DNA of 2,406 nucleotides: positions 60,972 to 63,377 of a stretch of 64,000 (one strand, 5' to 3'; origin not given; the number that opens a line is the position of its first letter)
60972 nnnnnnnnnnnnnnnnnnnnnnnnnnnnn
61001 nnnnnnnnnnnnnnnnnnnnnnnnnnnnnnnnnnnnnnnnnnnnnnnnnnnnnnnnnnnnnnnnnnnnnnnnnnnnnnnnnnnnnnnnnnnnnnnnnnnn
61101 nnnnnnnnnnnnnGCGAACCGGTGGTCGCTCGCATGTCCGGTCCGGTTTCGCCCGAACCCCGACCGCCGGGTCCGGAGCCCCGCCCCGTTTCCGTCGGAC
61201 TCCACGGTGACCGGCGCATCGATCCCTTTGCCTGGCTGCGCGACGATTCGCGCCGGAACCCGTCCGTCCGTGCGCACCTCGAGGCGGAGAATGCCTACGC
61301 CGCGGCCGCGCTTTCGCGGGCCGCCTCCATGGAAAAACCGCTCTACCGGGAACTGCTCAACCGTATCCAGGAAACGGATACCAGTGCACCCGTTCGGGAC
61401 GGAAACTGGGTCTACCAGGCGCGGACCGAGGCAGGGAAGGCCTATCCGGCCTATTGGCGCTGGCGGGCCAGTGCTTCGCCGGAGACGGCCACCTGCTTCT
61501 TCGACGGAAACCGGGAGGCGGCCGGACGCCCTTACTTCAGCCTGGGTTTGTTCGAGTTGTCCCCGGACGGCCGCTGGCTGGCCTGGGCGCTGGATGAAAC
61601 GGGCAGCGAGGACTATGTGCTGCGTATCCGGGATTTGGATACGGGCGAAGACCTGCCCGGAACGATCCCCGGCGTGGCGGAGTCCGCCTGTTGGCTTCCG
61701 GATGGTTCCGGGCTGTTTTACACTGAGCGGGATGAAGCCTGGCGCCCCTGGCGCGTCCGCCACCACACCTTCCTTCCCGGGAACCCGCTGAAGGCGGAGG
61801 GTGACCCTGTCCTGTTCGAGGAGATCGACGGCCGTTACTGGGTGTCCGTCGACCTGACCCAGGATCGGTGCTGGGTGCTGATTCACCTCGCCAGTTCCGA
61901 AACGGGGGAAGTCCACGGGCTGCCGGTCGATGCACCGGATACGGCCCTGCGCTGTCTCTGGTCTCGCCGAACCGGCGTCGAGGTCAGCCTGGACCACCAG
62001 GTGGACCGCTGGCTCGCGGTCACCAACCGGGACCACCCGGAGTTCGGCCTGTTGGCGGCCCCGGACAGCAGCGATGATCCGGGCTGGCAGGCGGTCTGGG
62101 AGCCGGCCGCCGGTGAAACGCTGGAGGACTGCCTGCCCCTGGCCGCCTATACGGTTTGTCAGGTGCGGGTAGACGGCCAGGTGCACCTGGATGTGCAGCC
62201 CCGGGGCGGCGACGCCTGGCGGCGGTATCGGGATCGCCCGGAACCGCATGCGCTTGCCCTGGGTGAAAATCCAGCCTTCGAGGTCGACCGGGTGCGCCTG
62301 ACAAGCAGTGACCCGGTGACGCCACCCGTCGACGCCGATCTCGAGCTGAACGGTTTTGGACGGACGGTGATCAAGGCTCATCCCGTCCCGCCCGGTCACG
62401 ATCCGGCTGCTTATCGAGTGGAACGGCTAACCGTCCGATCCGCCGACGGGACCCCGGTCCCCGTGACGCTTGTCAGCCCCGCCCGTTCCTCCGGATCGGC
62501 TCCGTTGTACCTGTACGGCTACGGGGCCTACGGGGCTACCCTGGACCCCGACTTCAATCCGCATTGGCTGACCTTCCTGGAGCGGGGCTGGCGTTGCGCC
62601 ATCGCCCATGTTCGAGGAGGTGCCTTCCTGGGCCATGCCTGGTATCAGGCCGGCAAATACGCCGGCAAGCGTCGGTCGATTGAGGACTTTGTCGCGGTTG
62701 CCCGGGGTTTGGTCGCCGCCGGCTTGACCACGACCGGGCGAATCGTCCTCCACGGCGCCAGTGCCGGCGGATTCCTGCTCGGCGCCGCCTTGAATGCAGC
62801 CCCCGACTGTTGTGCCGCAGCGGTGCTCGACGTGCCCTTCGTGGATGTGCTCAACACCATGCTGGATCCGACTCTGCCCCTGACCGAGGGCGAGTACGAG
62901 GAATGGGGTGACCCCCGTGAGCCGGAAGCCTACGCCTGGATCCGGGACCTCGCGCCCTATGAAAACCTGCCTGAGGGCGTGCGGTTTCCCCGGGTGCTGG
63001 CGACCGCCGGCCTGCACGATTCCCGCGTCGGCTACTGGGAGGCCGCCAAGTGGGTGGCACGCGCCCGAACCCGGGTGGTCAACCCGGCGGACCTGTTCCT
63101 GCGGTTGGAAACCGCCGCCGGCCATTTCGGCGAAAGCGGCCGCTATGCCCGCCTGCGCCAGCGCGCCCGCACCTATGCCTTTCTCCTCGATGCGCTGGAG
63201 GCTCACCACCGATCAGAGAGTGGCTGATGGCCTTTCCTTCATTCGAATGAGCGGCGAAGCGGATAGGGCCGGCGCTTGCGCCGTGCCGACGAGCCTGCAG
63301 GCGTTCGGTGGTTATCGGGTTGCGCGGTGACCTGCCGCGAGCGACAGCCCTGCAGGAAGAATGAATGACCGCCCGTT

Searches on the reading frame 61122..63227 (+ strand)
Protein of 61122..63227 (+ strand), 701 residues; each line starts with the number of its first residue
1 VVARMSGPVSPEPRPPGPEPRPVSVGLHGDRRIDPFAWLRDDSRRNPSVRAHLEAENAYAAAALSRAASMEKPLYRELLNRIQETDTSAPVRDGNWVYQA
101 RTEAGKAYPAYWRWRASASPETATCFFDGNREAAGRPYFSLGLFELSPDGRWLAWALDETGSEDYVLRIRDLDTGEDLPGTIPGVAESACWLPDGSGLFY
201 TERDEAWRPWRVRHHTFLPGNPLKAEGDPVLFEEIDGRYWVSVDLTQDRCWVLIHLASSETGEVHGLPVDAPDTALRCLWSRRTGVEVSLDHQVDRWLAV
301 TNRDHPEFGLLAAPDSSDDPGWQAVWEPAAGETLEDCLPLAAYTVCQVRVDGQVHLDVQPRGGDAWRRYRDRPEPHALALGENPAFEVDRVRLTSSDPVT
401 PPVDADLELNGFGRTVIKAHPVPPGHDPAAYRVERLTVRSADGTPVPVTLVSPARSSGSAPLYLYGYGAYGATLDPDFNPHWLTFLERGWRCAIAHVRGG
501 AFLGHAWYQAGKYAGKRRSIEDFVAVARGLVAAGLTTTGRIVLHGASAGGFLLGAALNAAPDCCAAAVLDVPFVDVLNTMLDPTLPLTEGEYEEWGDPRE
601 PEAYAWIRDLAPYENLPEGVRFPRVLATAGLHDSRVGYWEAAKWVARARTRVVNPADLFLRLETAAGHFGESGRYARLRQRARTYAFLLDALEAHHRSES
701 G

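Call 31: search_protein_families(library=pfam, proteins=[window:61122-63227:+], max_evalue=0.001)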
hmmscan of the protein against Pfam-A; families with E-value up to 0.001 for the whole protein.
window:61122-63227:+ (701 aa): 3 families
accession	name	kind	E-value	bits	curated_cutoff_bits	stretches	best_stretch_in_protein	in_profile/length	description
PF02897.21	Peptidase_S9_N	-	1.3e-59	202.4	24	1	26-403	12-397/414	Prolyl oligopeptidase, N-terminal beta-propeller domain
PF00326.27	Peptidase_S9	-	4.6e-49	167.2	22.6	1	478-693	3-211/213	Prolyl oligopeptidase family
PF02129.25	Peptidase_S15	-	0.00015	22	23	0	442-578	1-134/262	X-Pro dipeptidyl-peptidase (S15 family)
